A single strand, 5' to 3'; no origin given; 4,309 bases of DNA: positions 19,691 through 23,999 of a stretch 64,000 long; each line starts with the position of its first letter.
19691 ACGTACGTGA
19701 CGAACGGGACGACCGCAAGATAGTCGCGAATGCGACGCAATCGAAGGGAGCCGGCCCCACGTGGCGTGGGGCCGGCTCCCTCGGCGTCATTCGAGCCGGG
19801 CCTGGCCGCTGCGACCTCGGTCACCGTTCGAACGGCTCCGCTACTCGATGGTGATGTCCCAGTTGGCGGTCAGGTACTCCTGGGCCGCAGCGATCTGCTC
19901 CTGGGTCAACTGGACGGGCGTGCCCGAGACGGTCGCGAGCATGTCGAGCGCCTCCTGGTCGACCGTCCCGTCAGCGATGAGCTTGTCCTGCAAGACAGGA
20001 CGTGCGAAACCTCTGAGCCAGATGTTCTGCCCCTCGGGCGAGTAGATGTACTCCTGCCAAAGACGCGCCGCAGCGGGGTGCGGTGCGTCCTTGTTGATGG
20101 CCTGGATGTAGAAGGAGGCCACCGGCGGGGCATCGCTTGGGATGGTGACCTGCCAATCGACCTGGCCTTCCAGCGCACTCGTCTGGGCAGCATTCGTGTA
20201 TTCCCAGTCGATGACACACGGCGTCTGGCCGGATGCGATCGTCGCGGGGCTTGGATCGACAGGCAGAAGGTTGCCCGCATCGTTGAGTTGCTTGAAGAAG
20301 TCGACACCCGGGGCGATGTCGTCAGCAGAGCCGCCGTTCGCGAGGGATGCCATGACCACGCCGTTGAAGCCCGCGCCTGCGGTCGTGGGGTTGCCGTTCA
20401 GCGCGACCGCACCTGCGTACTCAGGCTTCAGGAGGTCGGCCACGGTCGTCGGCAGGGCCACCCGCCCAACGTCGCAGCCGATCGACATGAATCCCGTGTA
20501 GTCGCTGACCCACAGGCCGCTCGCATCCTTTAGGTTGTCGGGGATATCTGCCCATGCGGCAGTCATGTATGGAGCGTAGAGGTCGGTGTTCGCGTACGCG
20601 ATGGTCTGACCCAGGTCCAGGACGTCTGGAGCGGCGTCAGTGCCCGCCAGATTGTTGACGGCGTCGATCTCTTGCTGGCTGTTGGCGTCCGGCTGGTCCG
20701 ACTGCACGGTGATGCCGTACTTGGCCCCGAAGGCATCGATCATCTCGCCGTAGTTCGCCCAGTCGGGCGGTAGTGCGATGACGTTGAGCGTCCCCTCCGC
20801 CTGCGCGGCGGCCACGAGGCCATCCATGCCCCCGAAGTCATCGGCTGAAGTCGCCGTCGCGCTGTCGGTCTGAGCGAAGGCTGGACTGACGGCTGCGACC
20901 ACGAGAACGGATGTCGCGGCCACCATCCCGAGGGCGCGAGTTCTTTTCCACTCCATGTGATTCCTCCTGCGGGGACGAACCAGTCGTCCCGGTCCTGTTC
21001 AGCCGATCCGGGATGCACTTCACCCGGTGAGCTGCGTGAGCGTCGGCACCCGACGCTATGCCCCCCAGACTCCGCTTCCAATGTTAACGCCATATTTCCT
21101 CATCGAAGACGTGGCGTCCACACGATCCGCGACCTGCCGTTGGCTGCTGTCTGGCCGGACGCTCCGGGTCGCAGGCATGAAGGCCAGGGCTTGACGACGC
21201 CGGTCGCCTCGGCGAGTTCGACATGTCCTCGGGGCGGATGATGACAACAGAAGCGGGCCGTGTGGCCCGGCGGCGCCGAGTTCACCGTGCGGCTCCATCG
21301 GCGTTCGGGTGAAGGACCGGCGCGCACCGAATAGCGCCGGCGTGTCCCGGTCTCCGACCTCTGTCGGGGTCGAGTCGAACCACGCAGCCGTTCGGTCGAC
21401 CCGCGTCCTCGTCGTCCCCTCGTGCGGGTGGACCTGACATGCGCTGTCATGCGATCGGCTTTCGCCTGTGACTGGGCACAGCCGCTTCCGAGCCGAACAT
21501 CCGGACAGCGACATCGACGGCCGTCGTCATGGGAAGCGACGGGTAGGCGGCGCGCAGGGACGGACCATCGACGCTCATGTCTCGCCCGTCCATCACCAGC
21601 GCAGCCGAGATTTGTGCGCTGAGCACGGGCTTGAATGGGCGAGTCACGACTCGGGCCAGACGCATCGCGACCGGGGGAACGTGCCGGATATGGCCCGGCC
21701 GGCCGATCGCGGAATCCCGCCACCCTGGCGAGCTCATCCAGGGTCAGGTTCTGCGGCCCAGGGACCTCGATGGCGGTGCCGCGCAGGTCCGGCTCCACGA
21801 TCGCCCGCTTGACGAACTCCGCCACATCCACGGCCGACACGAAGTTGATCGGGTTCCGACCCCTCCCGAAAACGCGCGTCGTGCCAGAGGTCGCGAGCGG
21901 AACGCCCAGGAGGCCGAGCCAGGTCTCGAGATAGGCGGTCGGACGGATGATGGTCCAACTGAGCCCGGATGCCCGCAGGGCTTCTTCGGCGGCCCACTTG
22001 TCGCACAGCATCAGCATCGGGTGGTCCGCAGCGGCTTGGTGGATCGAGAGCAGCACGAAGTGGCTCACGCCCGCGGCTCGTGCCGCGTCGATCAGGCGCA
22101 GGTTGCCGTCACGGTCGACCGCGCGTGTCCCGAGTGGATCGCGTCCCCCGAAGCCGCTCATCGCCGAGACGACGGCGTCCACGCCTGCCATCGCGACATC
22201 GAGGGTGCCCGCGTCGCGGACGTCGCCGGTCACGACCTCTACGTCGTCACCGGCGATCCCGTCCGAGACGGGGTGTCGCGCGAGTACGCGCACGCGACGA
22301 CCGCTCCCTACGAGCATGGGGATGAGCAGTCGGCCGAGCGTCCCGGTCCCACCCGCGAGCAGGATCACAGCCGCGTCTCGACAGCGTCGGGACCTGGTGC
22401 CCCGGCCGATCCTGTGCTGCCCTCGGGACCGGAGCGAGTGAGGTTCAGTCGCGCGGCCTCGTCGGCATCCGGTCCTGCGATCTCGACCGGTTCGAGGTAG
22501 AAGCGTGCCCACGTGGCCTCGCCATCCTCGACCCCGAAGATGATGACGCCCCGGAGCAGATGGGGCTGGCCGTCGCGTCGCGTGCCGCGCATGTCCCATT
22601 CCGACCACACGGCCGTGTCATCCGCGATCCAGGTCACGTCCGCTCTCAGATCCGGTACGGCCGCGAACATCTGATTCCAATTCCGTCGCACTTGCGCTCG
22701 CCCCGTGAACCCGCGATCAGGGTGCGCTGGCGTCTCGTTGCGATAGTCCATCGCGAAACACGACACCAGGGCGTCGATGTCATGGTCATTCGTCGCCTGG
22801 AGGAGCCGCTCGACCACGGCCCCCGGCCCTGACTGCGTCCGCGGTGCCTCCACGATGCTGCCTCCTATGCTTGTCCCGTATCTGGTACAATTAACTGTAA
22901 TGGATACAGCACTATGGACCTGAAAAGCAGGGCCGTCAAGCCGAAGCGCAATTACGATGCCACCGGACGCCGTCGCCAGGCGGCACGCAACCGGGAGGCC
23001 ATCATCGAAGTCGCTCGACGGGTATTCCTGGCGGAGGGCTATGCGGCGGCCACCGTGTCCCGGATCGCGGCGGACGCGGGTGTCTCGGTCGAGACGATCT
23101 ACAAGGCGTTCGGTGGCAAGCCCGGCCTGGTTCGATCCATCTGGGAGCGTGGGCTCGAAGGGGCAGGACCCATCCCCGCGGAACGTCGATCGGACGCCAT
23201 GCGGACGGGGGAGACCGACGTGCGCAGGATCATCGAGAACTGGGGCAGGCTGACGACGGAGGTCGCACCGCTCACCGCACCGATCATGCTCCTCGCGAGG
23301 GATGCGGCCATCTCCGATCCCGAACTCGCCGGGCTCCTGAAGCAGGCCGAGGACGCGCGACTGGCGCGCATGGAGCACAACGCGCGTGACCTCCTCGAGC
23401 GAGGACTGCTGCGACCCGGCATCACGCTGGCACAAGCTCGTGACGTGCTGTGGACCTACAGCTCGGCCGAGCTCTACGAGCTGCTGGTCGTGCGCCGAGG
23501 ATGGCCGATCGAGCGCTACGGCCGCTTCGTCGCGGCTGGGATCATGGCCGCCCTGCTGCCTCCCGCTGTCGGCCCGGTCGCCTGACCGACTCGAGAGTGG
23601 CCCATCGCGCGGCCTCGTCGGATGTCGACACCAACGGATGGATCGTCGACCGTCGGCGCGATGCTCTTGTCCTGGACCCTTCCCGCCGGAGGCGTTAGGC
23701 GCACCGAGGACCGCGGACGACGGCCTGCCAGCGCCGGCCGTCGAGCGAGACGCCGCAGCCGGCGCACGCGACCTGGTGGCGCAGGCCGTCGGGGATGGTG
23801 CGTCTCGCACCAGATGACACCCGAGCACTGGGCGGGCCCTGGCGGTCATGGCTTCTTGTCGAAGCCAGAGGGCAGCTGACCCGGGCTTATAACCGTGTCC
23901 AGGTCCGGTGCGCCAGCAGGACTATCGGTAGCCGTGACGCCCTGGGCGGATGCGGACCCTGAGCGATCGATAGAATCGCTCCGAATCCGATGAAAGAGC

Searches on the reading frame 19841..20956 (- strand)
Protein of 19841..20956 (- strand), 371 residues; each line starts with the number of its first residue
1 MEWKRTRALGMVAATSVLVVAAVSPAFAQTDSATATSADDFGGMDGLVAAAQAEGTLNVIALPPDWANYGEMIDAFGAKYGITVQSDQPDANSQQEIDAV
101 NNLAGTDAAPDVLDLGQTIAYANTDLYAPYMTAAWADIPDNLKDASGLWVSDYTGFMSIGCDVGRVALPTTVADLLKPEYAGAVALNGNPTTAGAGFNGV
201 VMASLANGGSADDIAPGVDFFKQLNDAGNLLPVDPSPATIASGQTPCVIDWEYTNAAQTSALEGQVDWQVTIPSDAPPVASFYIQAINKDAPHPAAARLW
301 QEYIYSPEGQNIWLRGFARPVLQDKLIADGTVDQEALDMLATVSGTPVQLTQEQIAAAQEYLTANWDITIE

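Call 58: search_protein_families(library=pfam, proteins=[window:19841-20956:-], max_evalue=0.00001)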
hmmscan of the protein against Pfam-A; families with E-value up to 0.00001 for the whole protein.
window:19841-20956:- (371 aa): 2 families
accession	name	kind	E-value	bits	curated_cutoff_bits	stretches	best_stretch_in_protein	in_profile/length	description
PF13343.11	SBP_bac_6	-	1e-18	68.2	24.6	1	122-325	25-222/245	Bacterial extracellular solute-binding protein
PF13531.11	SBP_bac_11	-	7.8e-08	32.8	25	1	164-313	88-221/227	Bacterial extracellular solute-binding protein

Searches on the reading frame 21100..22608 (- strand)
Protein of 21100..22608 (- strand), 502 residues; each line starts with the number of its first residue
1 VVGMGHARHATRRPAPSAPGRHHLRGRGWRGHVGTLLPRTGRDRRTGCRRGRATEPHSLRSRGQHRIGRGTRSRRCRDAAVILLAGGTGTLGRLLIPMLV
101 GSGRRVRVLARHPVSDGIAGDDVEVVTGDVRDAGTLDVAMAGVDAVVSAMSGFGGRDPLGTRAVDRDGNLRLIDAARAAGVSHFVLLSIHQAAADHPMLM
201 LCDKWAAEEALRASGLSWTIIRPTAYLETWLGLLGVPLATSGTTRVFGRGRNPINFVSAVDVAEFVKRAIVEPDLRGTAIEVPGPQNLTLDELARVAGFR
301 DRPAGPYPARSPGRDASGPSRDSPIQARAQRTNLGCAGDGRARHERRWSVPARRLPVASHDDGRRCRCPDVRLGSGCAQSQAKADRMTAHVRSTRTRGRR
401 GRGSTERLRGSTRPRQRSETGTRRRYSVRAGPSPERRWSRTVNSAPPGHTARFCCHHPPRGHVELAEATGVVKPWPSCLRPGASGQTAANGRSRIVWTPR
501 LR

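Call 58: search_protein_families(library=pfam, proteins=[window:21100-22608:-], max_evalue=0.00001)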
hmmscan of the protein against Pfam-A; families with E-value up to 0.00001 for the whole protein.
window:21100-22608:- (502 aa): 4 families
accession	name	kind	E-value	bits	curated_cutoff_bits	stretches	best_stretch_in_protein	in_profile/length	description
PF13460.12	NAD_binding_10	-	3.3e-26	92.7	27.2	1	86-271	1-182/184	NAD(P)H-binding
PF05368.20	NmrA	-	2e-18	67.4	27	1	81-295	4-228/298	NmrA-like family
PF01370.27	Epimerase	-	2.4e-10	40.7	20.9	1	82-188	1-114/240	NAD dependent epimerase/dehydratase family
PF01073.25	3Beta_HSD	-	6.3e-06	25.9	22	1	84-194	2-121/280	3-beta hydroxysteroid dehydrogenase/isomerase family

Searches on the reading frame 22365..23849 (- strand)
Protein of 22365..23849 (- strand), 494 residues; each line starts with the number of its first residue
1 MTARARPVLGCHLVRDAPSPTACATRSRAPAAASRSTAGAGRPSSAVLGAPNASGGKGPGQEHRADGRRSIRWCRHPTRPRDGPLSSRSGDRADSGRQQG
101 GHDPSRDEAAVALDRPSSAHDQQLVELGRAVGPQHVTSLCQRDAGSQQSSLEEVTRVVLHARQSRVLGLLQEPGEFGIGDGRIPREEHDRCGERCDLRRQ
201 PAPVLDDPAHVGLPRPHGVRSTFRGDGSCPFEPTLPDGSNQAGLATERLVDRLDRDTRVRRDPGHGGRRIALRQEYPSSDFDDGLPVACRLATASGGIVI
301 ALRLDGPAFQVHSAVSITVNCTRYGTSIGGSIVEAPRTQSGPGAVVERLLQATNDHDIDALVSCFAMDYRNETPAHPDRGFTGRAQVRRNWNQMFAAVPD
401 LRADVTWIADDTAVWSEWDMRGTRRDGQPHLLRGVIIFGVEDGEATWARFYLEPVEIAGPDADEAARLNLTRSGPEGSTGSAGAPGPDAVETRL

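Call 58: search_protein_families(library=pfam, proteins=[window:22365-23849:-], max_evalue=0.00001)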
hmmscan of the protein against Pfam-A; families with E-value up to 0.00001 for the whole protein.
window:22365-23849:- (494 aa): 2 families
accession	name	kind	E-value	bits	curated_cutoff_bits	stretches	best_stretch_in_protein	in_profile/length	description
PF12680.13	SnoaL_2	-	6.1e-19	68.9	27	1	346-445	1-99/102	SnoaL-like domain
PF07366.18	SnoaL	-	1.6e-09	38.1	28.4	1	345-443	3-108/126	SnoaL-like polyketide cyclase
